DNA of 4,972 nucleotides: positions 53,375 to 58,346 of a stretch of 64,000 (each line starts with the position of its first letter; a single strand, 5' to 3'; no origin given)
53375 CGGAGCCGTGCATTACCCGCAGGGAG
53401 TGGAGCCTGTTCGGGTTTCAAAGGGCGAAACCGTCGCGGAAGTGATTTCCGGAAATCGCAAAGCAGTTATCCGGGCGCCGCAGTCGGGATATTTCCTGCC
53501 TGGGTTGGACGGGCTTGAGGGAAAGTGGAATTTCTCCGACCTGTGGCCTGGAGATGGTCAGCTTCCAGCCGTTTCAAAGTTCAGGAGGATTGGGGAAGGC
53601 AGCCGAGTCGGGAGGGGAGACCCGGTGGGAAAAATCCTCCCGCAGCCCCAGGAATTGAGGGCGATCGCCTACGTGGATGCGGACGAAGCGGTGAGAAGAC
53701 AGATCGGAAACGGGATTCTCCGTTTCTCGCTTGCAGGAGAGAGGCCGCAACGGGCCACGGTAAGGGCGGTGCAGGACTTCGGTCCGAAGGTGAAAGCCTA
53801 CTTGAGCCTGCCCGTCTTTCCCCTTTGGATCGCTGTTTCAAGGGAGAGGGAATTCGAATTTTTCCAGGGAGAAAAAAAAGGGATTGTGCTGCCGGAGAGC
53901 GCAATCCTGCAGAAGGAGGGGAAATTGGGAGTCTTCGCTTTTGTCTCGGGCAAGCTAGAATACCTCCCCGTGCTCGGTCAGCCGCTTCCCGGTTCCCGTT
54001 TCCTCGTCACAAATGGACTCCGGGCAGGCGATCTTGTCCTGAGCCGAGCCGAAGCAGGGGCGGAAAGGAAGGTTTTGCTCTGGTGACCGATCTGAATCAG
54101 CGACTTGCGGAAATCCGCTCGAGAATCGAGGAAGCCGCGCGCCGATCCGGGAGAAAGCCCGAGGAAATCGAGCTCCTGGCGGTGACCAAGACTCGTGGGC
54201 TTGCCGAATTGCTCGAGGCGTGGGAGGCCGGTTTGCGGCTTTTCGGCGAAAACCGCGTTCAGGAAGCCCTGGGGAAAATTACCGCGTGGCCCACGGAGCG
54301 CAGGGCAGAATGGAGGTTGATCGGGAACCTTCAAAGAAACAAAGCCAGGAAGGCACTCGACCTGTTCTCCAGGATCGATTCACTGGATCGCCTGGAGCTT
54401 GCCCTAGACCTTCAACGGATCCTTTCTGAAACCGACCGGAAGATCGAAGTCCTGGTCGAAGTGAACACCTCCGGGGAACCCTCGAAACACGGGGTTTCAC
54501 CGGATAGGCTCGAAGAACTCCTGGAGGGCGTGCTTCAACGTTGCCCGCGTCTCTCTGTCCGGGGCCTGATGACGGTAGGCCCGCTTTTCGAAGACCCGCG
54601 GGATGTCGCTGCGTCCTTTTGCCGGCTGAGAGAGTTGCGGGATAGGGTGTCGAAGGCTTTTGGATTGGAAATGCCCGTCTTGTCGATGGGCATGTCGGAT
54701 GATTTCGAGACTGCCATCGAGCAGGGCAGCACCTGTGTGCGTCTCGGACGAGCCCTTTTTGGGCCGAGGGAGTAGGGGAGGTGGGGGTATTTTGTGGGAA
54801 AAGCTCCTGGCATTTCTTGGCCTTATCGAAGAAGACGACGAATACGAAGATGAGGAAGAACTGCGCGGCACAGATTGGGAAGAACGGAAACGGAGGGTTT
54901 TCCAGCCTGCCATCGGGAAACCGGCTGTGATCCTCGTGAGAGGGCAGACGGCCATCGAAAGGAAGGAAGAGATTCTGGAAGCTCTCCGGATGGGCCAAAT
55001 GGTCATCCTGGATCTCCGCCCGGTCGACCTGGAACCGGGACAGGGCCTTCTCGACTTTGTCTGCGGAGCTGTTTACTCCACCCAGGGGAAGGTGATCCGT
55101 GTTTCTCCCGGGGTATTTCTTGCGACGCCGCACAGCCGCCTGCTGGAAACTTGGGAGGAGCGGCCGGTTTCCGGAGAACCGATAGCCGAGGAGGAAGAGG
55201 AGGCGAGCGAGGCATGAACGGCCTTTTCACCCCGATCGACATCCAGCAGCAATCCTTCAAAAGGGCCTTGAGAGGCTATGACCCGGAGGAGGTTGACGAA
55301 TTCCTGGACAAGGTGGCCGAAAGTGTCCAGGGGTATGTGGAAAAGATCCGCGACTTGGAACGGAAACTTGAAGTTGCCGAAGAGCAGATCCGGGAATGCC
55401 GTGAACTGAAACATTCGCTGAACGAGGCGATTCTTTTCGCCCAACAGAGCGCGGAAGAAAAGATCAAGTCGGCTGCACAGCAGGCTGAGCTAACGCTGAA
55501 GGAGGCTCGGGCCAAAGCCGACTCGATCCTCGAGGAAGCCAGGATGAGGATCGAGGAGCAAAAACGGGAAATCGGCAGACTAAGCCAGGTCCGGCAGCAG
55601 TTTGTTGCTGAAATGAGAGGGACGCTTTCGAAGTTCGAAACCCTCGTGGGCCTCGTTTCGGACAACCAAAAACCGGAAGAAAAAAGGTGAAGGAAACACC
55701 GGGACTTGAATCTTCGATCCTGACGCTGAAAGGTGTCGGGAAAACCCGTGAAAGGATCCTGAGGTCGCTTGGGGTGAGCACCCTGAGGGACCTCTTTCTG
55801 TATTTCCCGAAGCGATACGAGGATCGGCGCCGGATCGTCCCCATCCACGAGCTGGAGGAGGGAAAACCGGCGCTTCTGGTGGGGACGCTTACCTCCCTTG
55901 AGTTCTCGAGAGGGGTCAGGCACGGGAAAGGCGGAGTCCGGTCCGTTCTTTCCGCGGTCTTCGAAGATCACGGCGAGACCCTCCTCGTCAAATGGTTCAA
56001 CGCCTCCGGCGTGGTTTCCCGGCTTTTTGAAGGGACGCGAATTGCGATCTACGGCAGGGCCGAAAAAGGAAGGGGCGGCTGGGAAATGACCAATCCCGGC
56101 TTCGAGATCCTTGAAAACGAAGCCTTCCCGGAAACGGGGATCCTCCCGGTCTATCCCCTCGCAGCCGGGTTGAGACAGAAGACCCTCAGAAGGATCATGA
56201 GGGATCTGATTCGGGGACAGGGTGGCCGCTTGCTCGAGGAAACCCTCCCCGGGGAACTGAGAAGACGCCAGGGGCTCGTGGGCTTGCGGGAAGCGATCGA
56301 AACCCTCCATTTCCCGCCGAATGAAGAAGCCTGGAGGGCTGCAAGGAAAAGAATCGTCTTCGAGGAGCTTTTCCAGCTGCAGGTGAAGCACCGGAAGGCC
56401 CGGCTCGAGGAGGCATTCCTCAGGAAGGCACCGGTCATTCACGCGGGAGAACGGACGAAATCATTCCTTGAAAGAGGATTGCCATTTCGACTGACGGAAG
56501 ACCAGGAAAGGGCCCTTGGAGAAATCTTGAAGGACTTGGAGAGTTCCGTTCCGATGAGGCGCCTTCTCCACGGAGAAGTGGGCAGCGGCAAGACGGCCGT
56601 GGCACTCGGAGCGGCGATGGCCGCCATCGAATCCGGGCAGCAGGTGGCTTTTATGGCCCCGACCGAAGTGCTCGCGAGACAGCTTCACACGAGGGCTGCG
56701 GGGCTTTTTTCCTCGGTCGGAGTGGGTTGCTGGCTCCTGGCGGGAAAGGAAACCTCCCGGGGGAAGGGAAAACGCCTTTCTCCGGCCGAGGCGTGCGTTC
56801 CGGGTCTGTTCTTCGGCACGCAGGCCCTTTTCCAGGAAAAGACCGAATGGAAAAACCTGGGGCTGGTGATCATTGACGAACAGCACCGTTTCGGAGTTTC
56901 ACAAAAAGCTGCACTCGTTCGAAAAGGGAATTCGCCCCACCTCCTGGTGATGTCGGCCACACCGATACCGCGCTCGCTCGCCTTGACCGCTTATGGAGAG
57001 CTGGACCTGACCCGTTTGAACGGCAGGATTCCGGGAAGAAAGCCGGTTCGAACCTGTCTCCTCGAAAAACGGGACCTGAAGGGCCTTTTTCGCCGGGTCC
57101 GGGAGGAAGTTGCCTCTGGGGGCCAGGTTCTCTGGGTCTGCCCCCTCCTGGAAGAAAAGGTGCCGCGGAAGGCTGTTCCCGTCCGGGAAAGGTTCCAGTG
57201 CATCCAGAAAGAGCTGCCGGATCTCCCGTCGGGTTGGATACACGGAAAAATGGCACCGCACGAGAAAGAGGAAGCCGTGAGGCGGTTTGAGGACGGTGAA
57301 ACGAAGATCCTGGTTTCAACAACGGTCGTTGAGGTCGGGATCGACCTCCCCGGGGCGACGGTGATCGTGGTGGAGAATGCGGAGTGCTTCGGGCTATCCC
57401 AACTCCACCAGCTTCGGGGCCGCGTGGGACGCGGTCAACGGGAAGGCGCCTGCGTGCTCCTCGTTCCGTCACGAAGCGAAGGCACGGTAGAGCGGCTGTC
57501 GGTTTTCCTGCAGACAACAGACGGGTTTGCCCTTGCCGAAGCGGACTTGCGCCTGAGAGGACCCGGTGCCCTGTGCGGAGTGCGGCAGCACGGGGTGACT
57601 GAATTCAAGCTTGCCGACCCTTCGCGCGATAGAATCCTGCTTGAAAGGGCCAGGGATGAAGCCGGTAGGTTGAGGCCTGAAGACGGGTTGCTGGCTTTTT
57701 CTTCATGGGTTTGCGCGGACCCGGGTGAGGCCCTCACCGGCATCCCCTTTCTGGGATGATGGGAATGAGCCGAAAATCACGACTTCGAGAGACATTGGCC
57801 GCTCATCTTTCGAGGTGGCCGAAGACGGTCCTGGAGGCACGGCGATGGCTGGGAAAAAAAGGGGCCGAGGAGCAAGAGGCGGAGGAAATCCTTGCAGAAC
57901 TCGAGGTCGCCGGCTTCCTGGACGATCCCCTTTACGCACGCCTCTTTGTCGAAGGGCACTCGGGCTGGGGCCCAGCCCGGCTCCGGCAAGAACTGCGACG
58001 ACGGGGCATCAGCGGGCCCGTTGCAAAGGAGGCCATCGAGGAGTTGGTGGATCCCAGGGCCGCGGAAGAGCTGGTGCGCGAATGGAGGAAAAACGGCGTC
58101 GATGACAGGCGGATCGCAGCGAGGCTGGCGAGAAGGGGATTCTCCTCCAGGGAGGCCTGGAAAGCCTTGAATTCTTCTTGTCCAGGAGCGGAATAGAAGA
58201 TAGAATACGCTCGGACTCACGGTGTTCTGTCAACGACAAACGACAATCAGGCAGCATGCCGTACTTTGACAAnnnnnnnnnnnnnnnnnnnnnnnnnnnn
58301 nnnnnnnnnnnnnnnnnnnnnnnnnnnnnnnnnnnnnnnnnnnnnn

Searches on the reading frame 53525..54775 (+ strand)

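Call 48: search_protein_families(library=pfam, max_evalue=0.000001, proteins=[window:53525-54775:+])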
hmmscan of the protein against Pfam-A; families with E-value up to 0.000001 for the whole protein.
window:53525-54775:+ (416 aa): 1 family
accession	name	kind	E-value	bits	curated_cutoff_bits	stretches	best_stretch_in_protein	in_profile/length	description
PF01168.26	Ala_racemase_N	-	1.1e-20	74.8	24.1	1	194-414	3-218/220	Alanine racemase, N-terminal domain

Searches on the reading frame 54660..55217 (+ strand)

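Call 48: search_protein_families(library=pfam, max_evalue=0.000001, proteins=[window:54660-55217:+])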
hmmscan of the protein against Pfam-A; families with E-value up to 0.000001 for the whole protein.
window:54660-55217:+ (185 aa): 1 family
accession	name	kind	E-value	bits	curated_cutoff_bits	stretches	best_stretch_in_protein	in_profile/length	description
PF04472.17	SepF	-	1.1e-12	48.4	27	1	103-158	13-68/72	Cell division protein SepF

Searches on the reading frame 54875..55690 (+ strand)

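Call 48: search_protein_families(library=pfam, max_evalue=0.000001, proteins=[window:54875-55690:+])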
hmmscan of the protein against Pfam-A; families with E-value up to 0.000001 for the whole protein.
window:54875-55690:+ (271 aa): 1 family
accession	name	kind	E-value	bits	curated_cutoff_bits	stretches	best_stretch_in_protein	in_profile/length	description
PF05103.18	DivIVA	-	7.5e-34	117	28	1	118-247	1-130/131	DivIVA protein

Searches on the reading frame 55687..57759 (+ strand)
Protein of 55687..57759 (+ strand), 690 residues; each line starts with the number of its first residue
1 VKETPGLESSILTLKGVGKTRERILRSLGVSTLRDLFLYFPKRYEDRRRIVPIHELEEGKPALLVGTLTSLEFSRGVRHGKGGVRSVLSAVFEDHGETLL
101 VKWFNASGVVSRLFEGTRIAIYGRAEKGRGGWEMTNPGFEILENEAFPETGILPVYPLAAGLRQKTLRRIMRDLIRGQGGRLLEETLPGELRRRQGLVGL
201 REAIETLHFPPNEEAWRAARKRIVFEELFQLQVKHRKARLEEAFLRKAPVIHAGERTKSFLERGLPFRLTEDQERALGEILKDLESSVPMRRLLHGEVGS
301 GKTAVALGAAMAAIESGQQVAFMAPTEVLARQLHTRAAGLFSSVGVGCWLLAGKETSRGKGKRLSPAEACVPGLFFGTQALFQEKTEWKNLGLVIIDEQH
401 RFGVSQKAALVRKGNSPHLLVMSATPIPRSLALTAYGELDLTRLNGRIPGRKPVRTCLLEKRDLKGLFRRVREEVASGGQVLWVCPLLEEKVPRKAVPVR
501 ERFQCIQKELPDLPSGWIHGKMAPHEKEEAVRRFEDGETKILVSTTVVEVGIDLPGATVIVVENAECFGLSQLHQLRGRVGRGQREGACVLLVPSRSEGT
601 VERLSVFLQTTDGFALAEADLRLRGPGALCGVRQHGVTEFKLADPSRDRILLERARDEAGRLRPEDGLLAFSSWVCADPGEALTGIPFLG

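Call 48: search_protein_families(library=pfam, max_evalue=0.000001, proteins=[window:55687-57759:+])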
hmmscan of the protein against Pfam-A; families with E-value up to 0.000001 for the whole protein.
window:55687-57759:+ (690 aa): 6 families
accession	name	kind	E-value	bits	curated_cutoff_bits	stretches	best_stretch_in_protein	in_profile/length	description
PF17191.10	RecG_wedge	-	5.1e-35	120.9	23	1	14-175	5-159/162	RecG wedge domain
PF00270.35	DEAD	-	7e-19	68.6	26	1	270-430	1-163/167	DEAD/DEAH box helicase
PF00271.37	Helicase_C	-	2.8e-17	63.4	23.5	1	476-582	13-108/110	Helicase conserved C-terminal domain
PF04851.21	ResIII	-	5.3e-12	46.4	22.5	1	268-426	3-162/164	Type III restriction enzyme, res subunit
PF19833.4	RecG_dom3_C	-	2.4e-11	44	26.8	1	610-666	1-58/87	ATP-dependent DNA helicase RecG, domain 3, C-terminal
PF13604.12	AAA_30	-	9.3e-08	32.5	27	1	269-413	2-111/191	AAA domain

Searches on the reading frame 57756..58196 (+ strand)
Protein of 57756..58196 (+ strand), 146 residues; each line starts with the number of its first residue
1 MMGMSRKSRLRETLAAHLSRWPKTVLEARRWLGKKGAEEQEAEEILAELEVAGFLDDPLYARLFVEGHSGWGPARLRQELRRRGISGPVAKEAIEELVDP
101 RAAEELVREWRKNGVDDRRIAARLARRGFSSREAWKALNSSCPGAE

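Call 48: search_protein_families(library=pfam, max_evalue=0.000001, proteins=[window:57756-58196:+])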
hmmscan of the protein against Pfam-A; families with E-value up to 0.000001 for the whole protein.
window:57756-58196:+ (146 aa): 2 families
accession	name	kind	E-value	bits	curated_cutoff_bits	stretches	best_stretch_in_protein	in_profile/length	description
PF02631.22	RecX_HTH2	-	1.2e-10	41.8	26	1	56-93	1-41/42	RecX, second three-helix domain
PF21982.2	RecX_HTH1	-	5.9e-08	33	26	0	76-97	19-40/40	RecX, first three-helix domain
